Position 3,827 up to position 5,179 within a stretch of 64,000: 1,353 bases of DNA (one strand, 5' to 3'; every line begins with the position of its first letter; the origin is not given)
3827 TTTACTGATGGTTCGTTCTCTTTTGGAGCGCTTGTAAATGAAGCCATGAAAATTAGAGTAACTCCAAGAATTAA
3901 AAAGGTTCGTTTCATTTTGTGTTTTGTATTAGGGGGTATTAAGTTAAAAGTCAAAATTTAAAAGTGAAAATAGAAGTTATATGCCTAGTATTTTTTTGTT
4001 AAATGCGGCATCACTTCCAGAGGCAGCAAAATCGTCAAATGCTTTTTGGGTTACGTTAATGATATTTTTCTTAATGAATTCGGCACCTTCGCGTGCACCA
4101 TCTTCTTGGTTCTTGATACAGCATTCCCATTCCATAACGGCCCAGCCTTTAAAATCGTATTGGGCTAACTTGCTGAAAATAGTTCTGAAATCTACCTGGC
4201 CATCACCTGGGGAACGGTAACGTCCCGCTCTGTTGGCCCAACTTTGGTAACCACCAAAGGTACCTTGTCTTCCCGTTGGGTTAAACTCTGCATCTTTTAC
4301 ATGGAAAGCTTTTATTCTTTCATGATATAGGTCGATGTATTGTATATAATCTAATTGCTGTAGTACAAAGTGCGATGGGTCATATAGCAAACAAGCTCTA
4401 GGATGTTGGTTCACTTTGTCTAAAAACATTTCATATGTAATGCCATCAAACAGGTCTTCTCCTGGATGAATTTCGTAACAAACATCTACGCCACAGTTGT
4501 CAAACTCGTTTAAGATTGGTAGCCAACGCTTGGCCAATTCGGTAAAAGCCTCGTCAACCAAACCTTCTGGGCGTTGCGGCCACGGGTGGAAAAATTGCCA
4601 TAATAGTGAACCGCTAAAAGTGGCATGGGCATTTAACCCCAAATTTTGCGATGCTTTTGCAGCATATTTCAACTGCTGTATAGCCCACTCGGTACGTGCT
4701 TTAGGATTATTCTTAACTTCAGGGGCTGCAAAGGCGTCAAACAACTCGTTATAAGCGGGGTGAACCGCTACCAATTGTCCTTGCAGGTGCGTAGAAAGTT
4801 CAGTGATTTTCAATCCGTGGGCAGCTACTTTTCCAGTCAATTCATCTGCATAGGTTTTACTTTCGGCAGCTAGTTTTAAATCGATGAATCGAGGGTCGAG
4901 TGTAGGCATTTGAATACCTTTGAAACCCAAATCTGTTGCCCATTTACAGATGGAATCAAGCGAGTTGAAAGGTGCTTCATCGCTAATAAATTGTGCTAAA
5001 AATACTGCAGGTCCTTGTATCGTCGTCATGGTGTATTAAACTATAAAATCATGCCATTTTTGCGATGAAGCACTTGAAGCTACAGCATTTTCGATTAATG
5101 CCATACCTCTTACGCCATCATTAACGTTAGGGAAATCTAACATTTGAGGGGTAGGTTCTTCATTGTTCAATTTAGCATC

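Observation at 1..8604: Eight-gene sugar-redox cluster wired to a cytochrome c: candidate oxidative (3-keto) glycoside-processing system with no assigned pathway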

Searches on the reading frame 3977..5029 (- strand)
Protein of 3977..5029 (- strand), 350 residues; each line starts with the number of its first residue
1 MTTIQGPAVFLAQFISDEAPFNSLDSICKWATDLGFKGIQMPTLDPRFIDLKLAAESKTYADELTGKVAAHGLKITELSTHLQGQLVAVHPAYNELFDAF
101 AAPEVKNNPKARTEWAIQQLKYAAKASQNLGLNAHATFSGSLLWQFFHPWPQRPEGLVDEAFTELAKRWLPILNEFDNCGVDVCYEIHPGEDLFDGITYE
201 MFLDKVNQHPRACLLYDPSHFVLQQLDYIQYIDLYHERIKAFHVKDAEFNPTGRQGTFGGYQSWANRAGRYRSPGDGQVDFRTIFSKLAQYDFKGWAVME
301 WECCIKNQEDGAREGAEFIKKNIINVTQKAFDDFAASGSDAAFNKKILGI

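Call 4: search_protein_families(library=pfam, proteins=[window:3977-5029:-], max_evalue=0.01)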
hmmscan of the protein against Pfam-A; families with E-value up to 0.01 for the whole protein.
window:3977-5029:- (350 aa): 1 family
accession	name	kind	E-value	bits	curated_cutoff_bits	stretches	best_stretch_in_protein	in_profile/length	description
PF01261.30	AP_endonuc_2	-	1.1e-37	130.5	31.1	1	29-321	2-248/249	Xylose isomerase-like TIM barrel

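Call 5: search_protein_families(library=ncbifam, proteins=[window:3977-5029:-], max_evalue=0.001)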
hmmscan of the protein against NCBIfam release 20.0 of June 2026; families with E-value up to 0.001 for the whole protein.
window:3977-5029:- (350 aa): 3 families
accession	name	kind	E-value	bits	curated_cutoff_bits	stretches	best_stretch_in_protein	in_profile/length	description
TIGR04379.1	myo_inos_iolE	equivalog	7.8e-18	65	290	1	135-302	102-267/290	myo-inosose-2 dehydratase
TIGR03234.1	OH-pyruv-isom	equivalog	0.00041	19.7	353.45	0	233-302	177-241/254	hydroxypyruvate isomerase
NF041099.2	keto_glucon_epim_IolO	equivalog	0.00043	19.7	300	0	273-321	218-266/269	5-keto-L-gluconate epimerase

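Call 13: search_solved_structures(query=window:3977-5029:-, max_evalue=0.001)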
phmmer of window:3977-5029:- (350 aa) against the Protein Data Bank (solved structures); distinct sequences matched with E-value up to 0.001: 3.
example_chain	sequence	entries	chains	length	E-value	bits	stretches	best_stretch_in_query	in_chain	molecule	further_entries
8ro4_A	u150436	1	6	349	2.4e-165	553.3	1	1-350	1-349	2-hydroxy-3-keto-glucal hydratase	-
2zds_A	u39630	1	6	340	7.4e-40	140.5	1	24-321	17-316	Putative DNA-binding protein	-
3cny_A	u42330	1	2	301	3.9e-10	42.7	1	179-303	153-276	Inositol catabolism protein IolE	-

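Call 16: search_solved_structures(query=window:3977-5029:-, max_evalue=1e-100, show_alignments=1)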
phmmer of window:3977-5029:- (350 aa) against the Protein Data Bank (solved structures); distinct sequences matched with E-value up to 1e-100: 1.
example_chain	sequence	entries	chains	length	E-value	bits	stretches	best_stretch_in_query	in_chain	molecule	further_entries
8ro4_A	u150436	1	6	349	2.4e-165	553.3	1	1-350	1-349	2-hydroxy-3-keto-glucal hydratase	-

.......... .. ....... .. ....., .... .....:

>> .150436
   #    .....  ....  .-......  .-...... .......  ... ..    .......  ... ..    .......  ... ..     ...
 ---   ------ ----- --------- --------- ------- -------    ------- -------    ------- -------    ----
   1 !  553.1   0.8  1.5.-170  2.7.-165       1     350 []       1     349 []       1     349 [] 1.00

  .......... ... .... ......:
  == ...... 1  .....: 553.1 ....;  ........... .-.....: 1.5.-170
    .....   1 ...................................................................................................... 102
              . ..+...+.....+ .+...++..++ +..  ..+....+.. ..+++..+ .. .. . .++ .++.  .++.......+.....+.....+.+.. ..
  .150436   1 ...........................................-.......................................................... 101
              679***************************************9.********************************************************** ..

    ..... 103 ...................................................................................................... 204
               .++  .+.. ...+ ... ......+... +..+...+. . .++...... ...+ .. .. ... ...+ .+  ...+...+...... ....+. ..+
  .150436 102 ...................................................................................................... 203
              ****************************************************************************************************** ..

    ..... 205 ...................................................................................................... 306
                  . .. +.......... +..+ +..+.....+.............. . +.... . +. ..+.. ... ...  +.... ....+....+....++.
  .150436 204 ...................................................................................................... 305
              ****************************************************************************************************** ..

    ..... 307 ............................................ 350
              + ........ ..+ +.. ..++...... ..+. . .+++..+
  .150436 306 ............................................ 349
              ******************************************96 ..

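Call 25: find_encoding_contigs(protein=window:3977-5029:-, flank=10000, max_places=6)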
Protein window:3977-5029:- (350 aa): 14 contigs read that carry it; 6 places shown.
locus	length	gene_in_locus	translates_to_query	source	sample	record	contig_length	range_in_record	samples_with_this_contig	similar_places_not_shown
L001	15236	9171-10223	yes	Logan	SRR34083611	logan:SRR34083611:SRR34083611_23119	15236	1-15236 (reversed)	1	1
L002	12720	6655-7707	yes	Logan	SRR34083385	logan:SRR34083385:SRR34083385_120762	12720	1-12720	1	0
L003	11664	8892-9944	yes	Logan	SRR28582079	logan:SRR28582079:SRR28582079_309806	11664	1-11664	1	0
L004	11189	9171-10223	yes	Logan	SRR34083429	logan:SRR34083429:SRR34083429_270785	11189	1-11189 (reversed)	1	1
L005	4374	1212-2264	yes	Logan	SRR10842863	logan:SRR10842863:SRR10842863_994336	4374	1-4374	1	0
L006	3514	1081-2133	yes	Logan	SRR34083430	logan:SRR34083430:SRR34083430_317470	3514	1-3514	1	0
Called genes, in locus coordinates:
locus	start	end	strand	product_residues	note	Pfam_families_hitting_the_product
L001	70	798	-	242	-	PF20772:TACO1_YebC_N, PF01709:Transcrip_reg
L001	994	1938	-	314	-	PF01073:3Beta_HSD (weak), PF01370:Epimerase, PF04321:RmlD_sub_bind, PF16363:GDP_Man_Dehyd, PF07993:NAD_binding_4 (weak)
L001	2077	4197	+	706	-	PF02897:Peptidase_S9_N, PF00326:Peptidase_S9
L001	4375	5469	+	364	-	PF14607:GxDLY, PF14606:Lipase_GDSL_3, PF13472:Lipase_GDSL_2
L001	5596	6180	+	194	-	PF13618:Gluconate_2-dh3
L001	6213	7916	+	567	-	PF00732:GMC_oxred_N, PF05199:GMC_oxred_C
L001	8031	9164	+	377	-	PF01408:GFO_IDH_MocA, PF02894:GFO_IDH_MocA_C, PF22725:GFO_IDH_MocA_C3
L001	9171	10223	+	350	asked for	PF01261:AP_endonuc_2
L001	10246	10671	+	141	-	PF00034:Cytochrom_C (weak)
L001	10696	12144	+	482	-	PF01408:GFO_IDH_MocA, PF22725:GFO_IDH_MocA_C3 (faint), PF19051:GFO_IDH_MocA_C2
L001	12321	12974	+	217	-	PF06439:3keto-disac_hyd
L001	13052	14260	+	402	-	PF01306:LacY_symp, PF03825:Nuc_H_symport, PF07690:MFS_1, PF12832:MFS_1_like, PF07690:MFS_1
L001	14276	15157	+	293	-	PF01261:AP_endonuc_2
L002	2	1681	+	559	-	?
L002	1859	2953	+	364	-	PF14607:GxDLY, PF14606:Lipase_GDSL_3, PF13472:Lipase_GDSL_2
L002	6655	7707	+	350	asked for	PF01261:AP_endonuc_2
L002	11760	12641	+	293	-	PF01261:AP_endonuc_2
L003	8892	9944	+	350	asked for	PF01261:AP_endonuc_2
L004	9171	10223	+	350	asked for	PF01261:AP_endonuc_2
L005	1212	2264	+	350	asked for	PF01261:AP_endonuc_2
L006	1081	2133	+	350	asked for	PF01261:AP_endonuc_2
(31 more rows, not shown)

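Call 29: search_solved_structures(query=L001:14276-15157:+, max_evalue=0.00001)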
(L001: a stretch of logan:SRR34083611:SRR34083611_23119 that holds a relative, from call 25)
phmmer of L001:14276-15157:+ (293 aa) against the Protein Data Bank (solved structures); distinct sequences matched with E-value up to 0.00001: 7.
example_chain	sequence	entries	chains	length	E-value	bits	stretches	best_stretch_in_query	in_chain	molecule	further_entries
8tcd_B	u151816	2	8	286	1.3e-39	139.5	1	31-287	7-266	Sugar phosphate isomerase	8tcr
8tcs_D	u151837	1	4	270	3.3e-39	138.2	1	34-287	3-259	Xylose isomerase-like TIM barrel domain-containing protein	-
8tct_A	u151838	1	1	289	9.9e-38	133.3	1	30-287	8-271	Sugar phosphate isomerase/epimerase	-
3obe_A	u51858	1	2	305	6.3e-28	101.2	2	30-177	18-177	Sugar phosphate isomerase/epimerase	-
3l23_A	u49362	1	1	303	3.7e-25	92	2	174-270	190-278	Sugar phosphate isomerase/epimerase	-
8bvk_A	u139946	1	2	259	7.5e-20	74.6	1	34-269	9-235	Xylose isomerase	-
3lmz_A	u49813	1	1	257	2.3e-06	30.3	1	166-289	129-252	Putative sugar isomerase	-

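Call 55: search_dna_similar(query=window:3977-5029:-, collection=plasmids, mode=protein, max_rows=15, max_evalue=1e-50)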
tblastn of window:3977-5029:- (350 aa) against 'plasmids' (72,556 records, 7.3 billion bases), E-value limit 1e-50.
Records with a match: 313; places in all: 315; records where one place covers at least 80% of the query: 312.
Best place of each record, by identity: 60-80% 288; <60% 25.
By first word of the organism name: Phaeobacter 58; Pantoea 54; Pseudosulfitobacter 46; Paracoccus 31; Sulfitobacter 15; Rhizobium 11; Azospirillum 10; Sphingobium 8; Phyllobacterium 6; Sinorhizobium 6; and 38 more.
By predicted mobility (MOB-suite, as given by PLSDB): non-mobilizable 287; conjugative 18; mobilizable 8.
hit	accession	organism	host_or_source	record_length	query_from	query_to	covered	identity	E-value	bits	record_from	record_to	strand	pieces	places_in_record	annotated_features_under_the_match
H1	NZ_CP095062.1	Hymenobacter volaticus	single cell,air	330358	1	329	94%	76.3%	5e-174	543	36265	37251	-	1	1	sugar phosphate isomerase/epimerase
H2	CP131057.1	Hyphomicrobiales bacterium UR115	tomato,bacteria,rhizosphere soil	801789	1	350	100%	71.1%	1e-168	527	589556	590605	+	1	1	none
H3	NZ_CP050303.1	Phyllobacterium sp. 628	Oxytropis pumilio,cell culture,root ...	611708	1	350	100%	71.1%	8e-164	513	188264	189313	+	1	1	sugar phosphate isomerase/epimerase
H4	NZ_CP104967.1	Phyllobacterium sp. A18/5-2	Vicia costata,cell culture,root nodule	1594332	1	350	100%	71.1%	2e-163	513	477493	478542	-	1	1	none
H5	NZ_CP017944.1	Phyllobacterium zundukense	Oxytropis triphylla,cell culture,root ...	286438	1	350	100%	70.6%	2e-162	509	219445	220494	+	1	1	sugar phosphate isomerase/epimerase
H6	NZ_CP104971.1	Phyllobacterium zundukense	Vicia costata,cell culture,root nodule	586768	1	350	100%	70.3%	2e-161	506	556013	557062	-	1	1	sugar phosphate isomerase/epimerase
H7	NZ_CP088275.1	Phyllobacterium sp. T1293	Melilotus albus,Cell culture,root nodule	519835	1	350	100%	69.4%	1e-161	507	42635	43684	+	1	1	sugar phosphate isomerase/epimerase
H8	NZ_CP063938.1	Klebsiella pneumoniae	Human fecal samples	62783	1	350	100%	68.9%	1e-160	504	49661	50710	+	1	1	sugar phosphate isomerase/epimerase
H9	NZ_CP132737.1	Klebsiella pneumoniae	-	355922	1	350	100%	68.9%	1e-160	504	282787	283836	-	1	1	sugar phosphate isomerase/epimerase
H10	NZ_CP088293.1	Phyllobacterium sp. T1018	Melilotus albus,Cell culture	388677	1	350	100%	68.9%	2e-160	504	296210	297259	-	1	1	sugar phosphate isomerase/epimerase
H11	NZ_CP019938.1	Ketogulonicigenium robustum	cell culture,soil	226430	1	350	100%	68.3%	2e-162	509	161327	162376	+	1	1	sugar phosphate isomerase/epimerase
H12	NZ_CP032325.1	Azospirillum argentinense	soil sample,Agricultural field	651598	1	350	100%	68.3%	8e-157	493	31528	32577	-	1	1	sugar phosphate isomerase/epimerase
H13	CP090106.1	Sinorhizobium meliloti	Medicago,Cell culture,Plant nodule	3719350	1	350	100%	68.0%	1e-160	504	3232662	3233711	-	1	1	sugar phosphate isomerase/epimerase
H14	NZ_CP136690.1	Sulfitobacter sp. LC.270.F.C4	Macrocystis pyrifera gametophyte,Whole ...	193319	1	350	100%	68.0%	2e-158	498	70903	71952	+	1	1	sugar phosphate isomerase/epimerase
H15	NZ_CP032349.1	Azospirillum brasilense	soil sample,Agricultural field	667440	1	350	100%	68.0%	1e-156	493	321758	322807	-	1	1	sugar phosphate isomerase/epimerase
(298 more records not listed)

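Call 56: get_annotated_region(hit=H1, flank=9000)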
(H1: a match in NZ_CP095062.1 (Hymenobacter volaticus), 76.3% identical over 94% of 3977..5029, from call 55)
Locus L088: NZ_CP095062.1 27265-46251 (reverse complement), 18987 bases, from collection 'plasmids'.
description: Hymenobacter volaticus strain 5420 S-77 plasmid unnamed1, complete sequence
organism: Hymenobacter volaticus (NCBI taxid 2932254)
taxonomy: Bacteria; Bacteroidota; Cytophagia; Cytophagales; Hymenobacteraceae; Hymenobacter; Hymenobacter volaticus
host: -; source: single cell,air; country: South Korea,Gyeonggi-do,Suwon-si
typing (MOB-suite, as given by PLSDB): non-mobilizable
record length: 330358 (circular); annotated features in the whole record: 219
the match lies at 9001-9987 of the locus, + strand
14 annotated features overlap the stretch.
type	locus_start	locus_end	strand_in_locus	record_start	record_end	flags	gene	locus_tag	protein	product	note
CDS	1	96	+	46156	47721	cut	-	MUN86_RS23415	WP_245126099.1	RagB/SusD family nutrient uptake outer membrane protein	-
CDS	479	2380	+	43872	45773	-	-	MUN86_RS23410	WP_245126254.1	glycoside hydrolase family 65 protein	-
CDS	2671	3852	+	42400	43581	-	-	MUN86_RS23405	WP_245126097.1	thioredoxin family protein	-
CDS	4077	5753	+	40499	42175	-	-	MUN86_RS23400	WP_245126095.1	GMC family oxidoreductase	-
CDS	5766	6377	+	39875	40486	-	-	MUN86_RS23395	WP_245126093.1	gluconate 2-dehydrogenase subunit 3 family protein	-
CDS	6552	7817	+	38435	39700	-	-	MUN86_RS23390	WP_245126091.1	nucleoside permease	GO:0015858 - nucleoside transport [Evidence IEA]; GO:0055085 - transmembrane transport [Evidence IEA]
CDS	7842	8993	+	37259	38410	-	-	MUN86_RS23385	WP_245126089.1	Gfo/Idh/MocA family oxidoreductase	-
CDS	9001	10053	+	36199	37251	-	-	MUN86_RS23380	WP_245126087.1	sugar phosphate isomerase/epimerase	-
CDS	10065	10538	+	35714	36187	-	-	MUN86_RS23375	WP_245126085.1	c-type cytochrome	-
CDS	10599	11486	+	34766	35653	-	-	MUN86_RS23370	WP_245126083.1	TIM barrel protein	-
CDS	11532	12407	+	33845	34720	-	-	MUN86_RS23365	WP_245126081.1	sugar phosphate isomerase/epimerase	-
CDS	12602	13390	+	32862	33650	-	-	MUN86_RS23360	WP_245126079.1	DUF1080 domain-containing protein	-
CDS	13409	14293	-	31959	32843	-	-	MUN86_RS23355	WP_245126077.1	sugar phosphate isomerase/epimerase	-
CDS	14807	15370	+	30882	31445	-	-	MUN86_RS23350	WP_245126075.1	FKBP-type peptidyl-prolyl cis-trans isomerase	-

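Call 57: get_annotated_region(hit=H3, flank=8000)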
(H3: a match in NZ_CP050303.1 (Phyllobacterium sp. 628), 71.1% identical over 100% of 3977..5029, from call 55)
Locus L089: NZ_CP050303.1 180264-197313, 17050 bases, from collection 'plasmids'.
description: Phyllobacterium sp. 628 plasmid p_1, complete sequence
organism: Phyllobacterium sp. 628 (NCBI taxid 2718938)
taxonomy: Bacteria; Pseudomonadota; Alphaproteobacteria; Hyphomicrobiales; Phyllobacteriaceae; Phyllobacterium; Phyllobacterium sp. 628
host: -; source: Oxytropis pumilio,cell culture,root nodule; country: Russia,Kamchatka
typing (MOB-suite, as given by PLSDB): non-mobilizable
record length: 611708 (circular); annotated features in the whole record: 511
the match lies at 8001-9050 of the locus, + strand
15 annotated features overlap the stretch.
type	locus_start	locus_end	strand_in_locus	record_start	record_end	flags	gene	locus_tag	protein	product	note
CDS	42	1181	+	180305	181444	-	-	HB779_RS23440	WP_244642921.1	beta-propeller fold lactonase family protein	-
CDS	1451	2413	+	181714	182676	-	ytfQ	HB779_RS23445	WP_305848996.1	galactofuranose ABC transporter, galactofuranose-binding protein YtfQ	GO:0042875 - D-galactonate transmembrane transport [Evidence IEA]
CDS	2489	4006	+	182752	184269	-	ytfR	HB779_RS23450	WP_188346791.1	galactofuranose ABC transporter, ATP-binding protein YtfR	GO:0042875 - D-galactonate transmembrane transport [Evidence IEA]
CDS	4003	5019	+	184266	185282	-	-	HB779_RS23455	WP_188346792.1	ABC transporter permease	GO:0008643 - carbohydrate transport [Evidence IEA]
CDS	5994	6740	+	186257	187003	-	-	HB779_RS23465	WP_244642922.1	FadR/GntR family transcriptional regulator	-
CDS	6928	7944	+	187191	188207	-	-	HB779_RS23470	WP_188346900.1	LacI family DNA-binding transcriptional regulator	-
CDS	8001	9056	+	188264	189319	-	-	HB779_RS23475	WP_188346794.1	sugar phosphate isomerase/epimerase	-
CDS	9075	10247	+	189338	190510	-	-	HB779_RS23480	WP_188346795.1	Gfo/Idh/MocA family oxidoreductase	-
CDS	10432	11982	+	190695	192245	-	-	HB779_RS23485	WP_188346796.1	sugar ABC transporter ATP-binding protein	-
CDS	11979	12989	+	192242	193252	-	-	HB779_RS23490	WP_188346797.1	ABC transporter permease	GO:0008643 - carbohydrate transport [Evidence IEA]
CDS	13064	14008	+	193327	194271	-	-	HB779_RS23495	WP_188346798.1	substrate-binding domain-containing protein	-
CDS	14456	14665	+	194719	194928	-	-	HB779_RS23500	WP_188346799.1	hemin uptake protein HemP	-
CDS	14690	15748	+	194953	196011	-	-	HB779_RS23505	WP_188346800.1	ChuX/HutX family heme-like substrate-binding protein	-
CDS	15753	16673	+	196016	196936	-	-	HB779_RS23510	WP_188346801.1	ABC transporter substrate-binding protein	-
CDS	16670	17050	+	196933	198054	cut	-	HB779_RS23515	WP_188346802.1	iron ABC transporter permease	GO:0006826 - iron ion transport [Evidence IEA]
